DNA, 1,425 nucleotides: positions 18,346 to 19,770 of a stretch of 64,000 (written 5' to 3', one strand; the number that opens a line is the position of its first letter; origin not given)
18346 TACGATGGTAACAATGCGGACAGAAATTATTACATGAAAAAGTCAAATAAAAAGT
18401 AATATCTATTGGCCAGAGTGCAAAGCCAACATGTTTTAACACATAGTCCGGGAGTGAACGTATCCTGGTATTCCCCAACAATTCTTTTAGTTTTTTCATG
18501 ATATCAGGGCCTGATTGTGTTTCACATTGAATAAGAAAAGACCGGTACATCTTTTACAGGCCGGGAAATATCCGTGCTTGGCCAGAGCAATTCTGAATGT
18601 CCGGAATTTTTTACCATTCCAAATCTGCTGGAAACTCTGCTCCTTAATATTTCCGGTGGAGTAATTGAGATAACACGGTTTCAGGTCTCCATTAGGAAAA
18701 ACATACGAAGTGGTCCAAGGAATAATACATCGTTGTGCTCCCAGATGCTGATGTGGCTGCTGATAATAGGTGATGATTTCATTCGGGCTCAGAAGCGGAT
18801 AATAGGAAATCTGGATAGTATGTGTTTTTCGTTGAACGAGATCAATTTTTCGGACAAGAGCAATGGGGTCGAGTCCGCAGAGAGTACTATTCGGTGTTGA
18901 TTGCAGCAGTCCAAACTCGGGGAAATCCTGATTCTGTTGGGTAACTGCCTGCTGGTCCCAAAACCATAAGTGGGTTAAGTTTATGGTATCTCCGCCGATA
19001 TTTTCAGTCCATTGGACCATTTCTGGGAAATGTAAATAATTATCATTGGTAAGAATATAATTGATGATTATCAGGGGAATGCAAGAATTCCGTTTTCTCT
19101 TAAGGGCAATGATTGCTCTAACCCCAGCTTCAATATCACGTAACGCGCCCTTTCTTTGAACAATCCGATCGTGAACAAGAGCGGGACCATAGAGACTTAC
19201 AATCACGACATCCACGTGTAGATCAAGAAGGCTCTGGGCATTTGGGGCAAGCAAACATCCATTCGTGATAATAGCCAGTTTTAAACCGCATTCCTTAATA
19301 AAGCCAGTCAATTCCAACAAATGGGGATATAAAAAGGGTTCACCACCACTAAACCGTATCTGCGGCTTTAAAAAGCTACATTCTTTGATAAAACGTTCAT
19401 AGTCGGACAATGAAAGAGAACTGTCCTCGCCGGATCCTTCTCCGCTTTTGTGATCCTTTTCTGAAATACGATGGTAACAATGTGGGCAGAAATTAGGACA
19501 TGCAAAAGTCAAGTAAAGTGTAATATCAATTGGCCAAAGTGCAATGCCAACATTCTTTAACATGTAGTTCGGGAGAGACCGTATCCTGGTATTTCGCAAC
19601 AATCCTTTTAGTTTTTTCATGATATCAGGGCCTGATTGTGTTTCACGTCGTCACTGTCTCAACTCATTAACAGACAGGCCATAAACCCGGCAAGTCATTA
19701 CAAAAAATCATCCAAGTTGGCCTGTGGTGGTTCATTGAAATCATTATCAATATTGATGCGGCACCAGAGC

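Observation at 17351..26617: Orphan tailoring cluster with four radical SAM enzymes, an AsnB-like enzyme, an AKR and a methyltransferase-like ORF, but no recognisable substrate gene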

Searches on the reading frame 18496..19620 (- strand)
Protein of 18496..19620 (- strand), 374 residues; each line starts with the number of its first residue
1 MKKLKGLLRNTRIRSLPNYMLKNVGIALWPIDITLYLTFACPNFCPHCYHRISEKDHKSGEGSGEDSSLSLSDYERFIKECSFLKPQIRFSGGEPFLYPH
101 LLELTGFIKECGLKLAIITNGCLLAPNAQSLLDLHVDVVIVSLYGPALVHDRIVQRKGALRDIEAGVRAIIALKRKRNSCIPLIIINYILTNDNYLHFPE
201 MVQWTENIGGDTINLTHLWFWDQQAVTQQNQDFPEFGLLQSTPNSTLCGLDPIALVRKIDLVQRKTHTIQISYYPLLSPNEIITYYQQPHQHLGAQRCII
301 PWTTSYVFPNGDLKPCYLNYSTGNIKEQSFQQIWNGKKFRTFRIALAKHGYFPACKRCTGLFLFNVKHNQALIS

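Call 3: search_protein_families(library=pfam, proteins=[window:18496-19620:-])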
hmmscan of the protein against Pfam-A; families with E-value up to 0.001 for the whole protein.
window:18496-19620:- (374 aa): 2 families
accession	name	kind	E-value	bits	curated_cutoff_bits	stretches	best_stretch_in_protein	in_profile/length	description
PF13186.11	SPASM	-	4.6e-16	59.3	21.5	1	298-359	1-67/67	Iron-sulfur cluster-binding domain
PF04055.27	Radical_SAM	-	4e-14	53.5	29.5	1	37-186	3-147/166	Radical SAM superfamily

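Call 4: search_protein_families(library=ncbifam, proteins=[window:18496-19620:-])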
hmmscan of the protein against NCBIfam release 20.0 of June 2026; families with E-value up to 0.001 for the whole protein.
window:18496-19620:- (374 aa): 40 families (the best 25 are shown)
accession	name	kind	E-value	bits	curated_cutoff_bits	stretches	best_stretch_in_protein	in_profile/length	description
TIGR04317.1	W_rSAM_matur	equivalog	4.6e-26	91.8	380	2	35-218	8-184/349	tungsten cofactor oxidoreductase radical SAM maturase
TIGR04545.1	rSAM_ahbD_hemeb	equivalog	2.7e-19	69.8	500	2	36-213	5-170/339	heme b synthase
TIGR04311.1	rSAM_Geo_metal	subfamily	4.7e-19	68.7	400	2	64-229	29-198/423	radical SAM/SPASM family putative metalloenzyme maturase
TIGR04051.1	rSAM_NirJ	equivalog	1.4e-18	67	515.45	1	37-222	8-180/354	heme d1 biosynthesis radical SAM protein NirJ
NF033640.1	N_Twi_rSAM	subfamily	1.7e-18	66.9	170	2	298-359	5-70/398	twitch domain-containing radical SAM protein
TIGR04054.1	rSAM_NirJ1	equivalog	3e-16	59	650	1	37-177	42-176/387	putative heme d1 biosynthesis radical SAM protein NirJ1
TIGR04055.1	rSAM_NirJ2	equivalog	3.4e-16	59.7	500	2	38-168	7-131/326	putative heme d1 biosynthesis radical SAM protein NirJ2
TIGR04251.1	SCM_rSAM_ScmF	equivalog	3.8e-16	59.4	400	1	33-218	6-182/353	SynChlorMet cassette radical SAM/SPASM protein ScmF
NF038283.1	viperin_w_prok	equivalog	7.3e-16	58.1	180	1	33-143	4-114/281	viperin family antiviral radical SAM protein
TIGR04347.1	pseudo_SAM_Halo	equivalog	2.3e-15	56.8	525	1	37-222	44-216/390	TIGR04347 family pseudo-SAM/SPASM protein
TIGR02109.1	PQQ_syn_pqqE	equivalog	3.2e-14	52.6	381.35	1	30-223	6-187/358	pyrroloquinoline quinone biosynthesis protein PqqE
TIGR04546.1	rSAM_ahbC_deAc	equivalog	2.3e-13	49.7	650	1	34-169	42-171/390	12,18-didecarboxysiroheme deacetylase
NF045574.1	sacti_mat_StsB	exception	5.2e-12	45.3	625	1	37-215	102-266/466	StsB family radical SAM/SPASM domain sactipeptide maturase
TIGR02666.1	moaA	equivalog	7.8e-11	41.5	284.05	1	44-206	23-181/336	GTP 3',8-cyclase MoaA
TIGR04082.1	rSAM_for_selen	equivalog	1.3e-10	40.7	350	1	36-147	204-309/516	thio(seleno)oxazole modification radical SAM maturase SbtM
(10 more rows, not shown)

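Call 9: find_homologous_proteins(query=window:18496-19620:-)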
Query window:18496-19620:- (374 aa): 19 proteins with E <= 0.001 among 1405 candidates.
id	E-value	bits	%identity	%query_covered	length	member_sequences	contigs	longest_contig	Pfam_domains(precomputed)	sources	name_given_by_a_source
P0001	4.0e-261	884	100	100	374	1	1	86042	PF13186.12,PF04055.28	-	-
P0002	1.6e-209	714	83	98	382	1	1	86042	PF13186.12,PF04055.28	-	-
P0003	2.1e-106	374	45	97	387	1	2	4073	PF13186.12,PF04055.28,PF13353.12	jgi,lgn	-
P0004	1.0e-24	105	29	74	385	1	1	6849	PF13186.12,PF04055.28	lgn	-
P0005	3.6e-17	80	27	75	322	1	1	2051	PF13186.12,PF04055.28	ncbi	-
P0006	1.0e-8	53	28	49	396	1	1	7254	PF13186.12,PF04055.28,PF13353.12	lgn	-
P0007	8.5e-8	50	25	89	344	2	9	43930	PF13186.12,PF04055.28,PF13353.12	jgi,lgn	jgi:radical SAM protein with 4Fe4S-binding SPASM domain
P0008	3.0e-7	48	31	35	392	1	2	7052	PF13186.12,PF04055.28,PF13353.12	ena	-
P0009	1.2e-6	46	31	42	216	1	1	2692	PF04055.28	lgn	-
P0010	3.0e-6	45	29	40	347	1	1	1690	PF04055.28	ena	-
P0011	5.7e-6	44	29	48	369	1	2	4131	PF13186.12,PF04055.28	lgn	-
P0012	1.7e-5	42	21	87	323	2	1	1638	PF13186.12,PF04055.28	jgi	jgi:radical SAM protein with 4Fe4S-binding SPASM domain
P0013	2.1e-5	42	23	87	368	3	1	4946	PF13186.12,PF04055.28,PF13353.12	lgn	-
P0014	2.2e-5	42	29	48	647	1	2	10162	PF04055.28,PF27840.1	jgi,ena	-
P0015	2.3e-5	42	25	48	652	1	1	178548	PF04055.28,PF27840.1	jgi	-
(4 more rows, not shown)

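Call 10: find_encoding_contigs(protein=P0003, flank=10000)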
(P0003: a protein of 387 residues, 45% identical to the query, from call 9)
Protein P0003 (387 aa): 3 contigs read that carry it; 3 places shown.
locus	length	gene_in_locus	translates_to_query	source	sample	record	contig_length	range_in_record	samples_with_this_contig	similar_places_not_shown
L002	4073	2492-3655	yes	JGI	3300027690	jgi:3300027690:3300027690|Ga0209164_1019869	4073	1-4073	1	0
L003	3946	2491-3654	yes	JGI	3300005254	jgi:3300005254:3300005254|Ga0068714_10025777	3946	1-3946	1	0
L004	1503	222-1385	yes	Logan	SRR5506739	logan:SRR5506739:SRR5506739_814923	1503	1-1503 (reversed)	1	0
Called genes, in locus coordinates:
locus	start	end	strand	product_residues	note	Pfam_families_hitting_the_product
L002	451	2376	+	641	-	PF13522:GATase_6, PF13537:GATase_7, PF00733:Asn_synthase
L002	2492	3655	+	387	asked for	PF13353:Fer4_12 (faint), PF04055:Radical_SAM, PF13186:SPASM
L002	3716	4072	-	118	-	?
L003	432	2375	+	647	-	PF13522:GATase_6, PF13537:GATase_7, PF00733:Asn_synthase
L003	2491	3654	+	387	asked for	PF13353:Fer4_12 (faint), PF04055:Radical_SAM, PF13186:SPASM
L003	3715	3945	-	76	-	?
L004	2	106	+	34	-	?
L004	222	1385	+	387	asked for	PF13353:Fer4_12 (faint), PF04055:Radical_SAM, PF13186:SPASM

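Call 11: find_encoding_contigs(protein=P0004, flank=10000)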
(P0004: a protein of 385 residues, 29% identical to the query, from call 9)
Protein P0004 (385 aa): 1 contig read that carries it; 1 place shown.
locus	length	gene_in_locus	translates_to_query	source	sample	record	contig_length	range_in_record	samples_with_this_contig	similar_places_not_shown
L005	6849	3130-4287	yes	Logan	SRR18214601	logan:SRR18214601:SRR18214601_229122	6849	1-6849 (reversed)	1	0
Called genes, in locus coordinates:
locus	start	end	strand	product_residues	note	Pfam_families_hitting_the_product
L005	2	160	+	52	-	?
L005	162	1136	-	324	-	PF05050:Methyltransf_21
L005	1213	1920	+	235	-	PF00483:NTP_transferase, PF01128:IspD (weak), PF12804:NTP_transf_3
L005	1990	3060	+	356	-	-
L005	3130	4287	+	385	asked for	PF04055:Radical_SAM, PF13186:SPASM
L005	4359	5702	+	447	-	PF00884:Sulfatase, PF01663:Phosphodiest, PF02995:DUF229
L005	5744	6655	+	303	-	PF01073:3Beta_HSD, PF01370:Epimerase, PF02719:Polysacc_synt_2, PF04321:RmlD_sub_bind, PF05368:NmrA (weak), PF07993:NAD_binding_4, PF08659:KR (weak), PF16363:GDP_Man_Dehyd, +1 more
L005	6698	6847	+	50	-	?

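Call 24: search_protein_families(library=pfam, proteins=[L002:3716-4072:-, L005:1990-3060:+], max_evalue=0.01)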
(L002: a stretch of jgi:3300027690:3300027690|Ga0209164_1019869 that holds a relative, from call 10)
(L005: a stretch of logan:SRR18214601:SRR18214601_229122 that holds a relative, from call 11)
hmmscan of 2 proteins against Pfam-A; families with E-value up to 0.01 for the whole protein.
L002:3716-4072:- (118 aa): 1 family
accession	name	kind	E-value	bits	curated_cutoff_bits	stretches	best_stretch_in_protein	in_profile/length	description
PF00733.27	Asn_synthase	-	8.1e-24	85.4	21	1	1-93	48-138/354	Asparagine synthase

L005:1990-3060:+ (356 aa): 0 families

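Call 36: search_solved_structures(query=window:18496-19620:-, max_evalue=0.001)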
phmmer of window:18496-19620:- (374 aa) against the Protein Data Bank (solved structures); distinct sequences matched with E-value up to 0.001: 11.
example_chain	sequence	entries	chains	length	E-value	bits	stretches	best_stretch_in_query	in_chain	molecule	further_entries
7vob_C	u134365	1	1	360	2.6e-09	39.7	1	69-202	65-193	Cytosylglucuronate decarboxylase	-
7voc_C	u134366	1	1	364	2.7e-09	39.7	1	69-202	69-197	Cytosylglucuronate decarboxylase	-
6c8v_A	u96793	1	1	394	3.6e-07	32.7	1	29-222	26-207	Coenzyme PQQ synthesis protein E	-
4m7s_A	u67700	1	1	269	8.1e-06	28.2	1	293-361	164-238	BtrN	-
4m7t_A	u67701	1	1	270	8.5e-06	28.1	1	293-361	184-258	BtrN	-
9dfn_A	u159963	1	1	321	2.5e-05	26.6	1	28-126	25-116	Radical SAM core domain-containing protein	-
9dfu_A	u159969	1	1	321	3.4e-05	26.1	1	29-126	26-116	Radical SAM core domain-containing protein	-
9dgw_A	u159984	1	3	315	4.6e-05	25.7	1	29-142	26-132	Radical SAM core domain-containing protein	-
9dfw_A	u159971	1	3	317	4.7e-05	25.7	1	29-142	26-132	Radical SAM core domain-containing protein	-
6b4c_A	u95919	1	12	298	5.8e-05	25.4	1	29-142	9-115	Viperin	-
7n7i_A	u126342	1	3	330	6.8e-05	25.2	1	29-142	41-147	Viperin-like enzyme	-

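Call 53: find_related_loci(query=A3, collection=metagenome_contigs, flank=10000)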
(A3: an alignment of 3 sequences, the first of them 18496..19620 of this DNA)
Query A3 (374 aa) in metagenome_contigs; peptide patterns used: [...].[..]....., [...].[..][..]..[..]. (x = any residue, [..] = any of these).
600 stretches matched a pattern (row limit reached: there are more); 1 encode a relative of the query (tblastn E <= 1e-3); 1 distinct loci.
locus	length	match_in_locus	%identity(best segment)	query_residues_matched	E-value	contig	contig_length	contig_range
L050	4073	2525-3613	45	2-364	1e-114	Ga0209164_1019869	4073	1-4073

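Call 74: search_protein_families(library=padloc, proteins=[window:18496-19620:-], max_evalue=0.001)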
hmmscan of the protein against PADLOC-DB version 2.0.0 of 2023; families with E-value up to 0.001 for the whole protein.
window:18496-19620:- (374 aa): 2 families
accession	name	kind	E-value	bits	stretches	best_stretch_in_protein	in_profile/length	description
PDLC02903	pVip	-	6.6e-16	56.6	1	33-143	2-100/257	Viperins not associated with kinases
PDLC02904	pVip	-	4e-11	40.9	1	33-195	5-154/262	Viperins associated with kinases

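Call 79: search_dna_similar(query=window:18496-19620:-, collection=plasmids, mode=protein, max_rows=10, max_evalue=1e-8)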
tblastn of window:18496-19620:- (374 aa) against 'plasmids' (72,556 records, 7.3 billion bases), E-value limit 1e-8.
Records with a match: 5; places in all: 5; records where one place covers at least 80% of the query: 5.
Best place of each record, by identity: <60% 5.
By first word of the organism name: Clostridium 3; Streptomyces 2.
By predicted mobility (MOB-suite, as given by PLSDB): non-mobilizable 5.
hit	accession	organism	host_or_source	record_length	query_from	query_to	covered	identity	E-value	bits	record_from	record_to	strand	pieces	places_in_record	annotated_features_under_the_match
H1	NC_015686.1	Clostridium acetobutylicum DSM 1731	-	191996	2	363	97%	22.9%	5e-17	90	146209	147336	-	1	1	radical SAM protein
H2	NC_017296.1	Clostridium acetobutylicum EA 2018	-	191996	2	363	97%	22.9%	5e-17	90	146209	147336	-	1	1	radical SAM protein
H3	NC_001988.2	Clostridium acetobutylicum ATCC 824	-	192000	2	363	97%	22.9%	5e-17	90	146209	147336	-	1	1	radical SAM protein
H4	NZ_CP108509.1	Streptomyces sp. NBC_01237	-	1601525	30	366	90%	22.5%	3e-17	91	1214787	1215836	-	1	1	none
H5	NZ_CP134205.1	Streptomyces sp. BB1-1-1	bumble bee,whole organism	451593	30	366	90%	21.9%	7e-16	87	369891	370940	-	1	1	radical SAM protein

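Call 81: get_annotated_region(hit=H3, flank=9000)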
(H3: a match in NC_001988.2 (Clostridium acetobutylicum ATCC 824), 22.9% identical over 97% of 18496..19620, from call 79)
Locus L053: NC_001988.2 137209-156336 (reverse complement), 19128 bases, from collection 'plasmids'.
description: Clostridium acetobutylicum ATCC 824 plasmid pSOL1, complete sequence
organism: Clostridium acetobutylicum ATCC 824 (NCBI taxid 272562)
taxonomy: Bacteria; Bacillota; Clostridia; Eubacteriales; Clostridiaceae; Clostridium; Clostridium acetobutylicum; Clostridium acetobutylicum ATCC 824
host: -; source: -; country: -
typing (MOB-suite, as given by PLSDB): non-mobilizable; replicon rep_cluster_994
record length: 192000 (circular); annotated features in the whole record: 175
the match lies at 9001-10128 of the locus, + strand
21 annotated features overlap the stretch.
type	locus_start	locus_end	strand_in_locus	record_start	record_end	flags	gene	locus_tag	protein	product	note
CDS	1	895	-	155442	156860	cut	-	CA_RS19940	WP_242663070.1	Sua5/YciO/YrdC/YwlC family protein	-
CDS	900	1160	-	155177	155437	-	-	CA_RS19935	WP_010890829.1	hypothetical protein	-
CDS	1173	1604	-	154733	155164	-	-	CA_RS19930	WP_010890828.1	cytochrome b5 domain-containing protein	-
CDS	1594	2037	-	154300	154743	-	-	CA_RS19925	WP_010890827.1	hydrogenase maturation protease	-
CDS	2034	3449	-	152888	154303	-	-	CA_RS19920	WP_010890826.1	nickel-dependent hydrogenase large subunit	-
CDS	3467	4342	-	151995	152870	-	-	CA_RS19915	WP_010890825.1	hydrogenase small subunit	-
CDS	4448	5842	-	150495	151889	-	-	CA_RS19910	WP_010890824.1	Na+/H+ antiporter NhaC family protein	-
CDS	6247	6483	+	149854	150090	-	-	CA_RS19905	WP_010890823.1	acyl carrier protein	GO:0006633 - fatty acid biosynthetic process [Evidence IEA]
CDS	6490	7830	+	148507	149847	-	-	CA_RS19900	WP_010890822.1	ATP-grasp domain-containing protein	-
CDS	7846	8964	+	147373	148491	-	-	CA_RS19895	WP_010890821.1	hypothetical protein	-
CDS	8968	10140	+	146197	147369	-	-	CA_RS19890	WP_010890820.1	radical SAM protein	-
CDS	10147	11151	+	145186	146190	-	-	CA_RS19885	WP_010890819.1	Gfo/Idh/MocA family oxidoreductase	-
CDS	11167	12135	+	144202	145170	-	-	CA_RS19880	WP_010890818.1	hypothetical protein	-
CDS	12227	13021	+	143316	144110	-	-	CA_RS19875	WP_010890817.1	alpha/beta hydrolase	-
CDS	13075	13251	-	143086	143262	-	-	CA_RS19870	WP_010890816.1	hypothetical protein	-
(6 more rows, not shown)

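Call 82: get_annotated_region(hit=H5, flank=9000)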
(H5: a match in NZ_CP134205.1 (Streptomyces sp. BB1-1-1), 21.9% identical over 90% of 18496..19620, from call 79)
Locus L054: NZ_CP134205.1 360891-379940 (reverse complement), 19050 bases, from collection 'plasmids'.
description: Streptomyces sp. BB1-1-1 plasmid unnamed2, complete sequence
organism: Streptomyces sp. BB1-1-1 (NCBI taxid 3074430)
taxonomy: Bacteria; Actinomycetota; Actinomycetes; Kitasatosporales; Streptomycetaceae; Streptomyces; Streptomyces sp. BB1-1-1
host: -; source: bumble bee,whole organism; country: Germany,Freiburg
typing (MOB-suite, as given by PLSDB): non-mobilizable
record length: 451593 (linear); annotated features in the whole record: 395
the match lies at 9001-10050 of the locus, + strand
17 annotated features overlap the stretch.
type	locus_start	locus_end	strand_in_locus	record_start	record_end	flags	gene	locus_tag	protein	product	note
CDS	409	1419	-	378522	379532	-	-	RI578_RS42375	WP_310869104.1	LacI family DNA-binding transcriptional regulator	GO:0006351 - DNA-templated transcription [Evidence IEA]; GO:0045892 - negative regulation of DNA-templated ...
CDS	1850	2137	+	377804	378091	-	-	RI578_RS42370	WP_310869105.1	hypothetical protein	-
CDS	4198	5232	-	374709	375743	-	rfbB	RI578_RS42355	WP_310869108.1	dTDP-glucose 4,6-dehydratase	GO:0019305 - dTDP-rhamnose biosynthetic process [Evidence IEA]; GO:0009243 - O antigen biosynthetic process [Evidence ...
CDS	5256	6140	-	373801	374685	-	rfbA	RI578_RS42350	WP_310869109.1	glucose-1-phosphate thymidylyltransferase RfbA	GO:0019305 - dTDP-rhamnose biosynthetic process [Evidence IEA]; GO:0009243 - O antigen biosynthetic process [Evidence ...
CDS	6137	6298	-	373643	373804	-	-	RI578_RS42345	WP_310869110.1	hypothetical protein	-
CDS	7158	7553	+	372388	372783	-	-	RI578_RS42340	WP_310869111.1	peptidase inhibitor family I36 protein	-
CDS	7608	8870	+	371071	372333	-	-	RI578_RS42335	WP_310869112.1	MFS transporter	GO:0055085 - transmembrane transport [Evidence IEA]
CDS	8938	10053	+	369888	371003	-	-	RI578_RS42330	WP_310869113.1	radical SAM protein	-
CDS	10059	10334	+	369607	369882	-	-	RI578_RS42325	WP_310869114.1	acyl carrier protein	GO:0006633 - fatty acid biosynthetic process [Evidence IEA]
CDS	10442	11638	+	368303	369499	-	-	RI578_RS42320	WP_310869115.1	hypothetical protein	-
CDS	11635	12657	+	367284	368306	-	-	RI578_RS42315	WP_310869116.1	Gfo/Idh/MocA family oxidoreductase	-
CDS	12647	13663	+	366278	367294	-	-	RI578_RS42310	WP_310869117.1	aminoglycoside phosphotransferase family protein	GO:0016310 - phosphorylation [Evidence IEA]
CDS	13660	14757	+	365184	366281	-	-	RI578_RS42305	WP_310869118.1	hypothetical protein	-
CDS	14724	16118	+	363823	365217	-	-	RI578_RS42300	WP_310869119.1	condensation domain-containing protein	-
CDS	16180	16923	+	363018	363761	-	deoC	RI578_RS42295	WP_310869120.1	deoxyribose-phosphate aldolase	GO:0009264 - deoxyribonucleotide catabolic process [Evidence IEA]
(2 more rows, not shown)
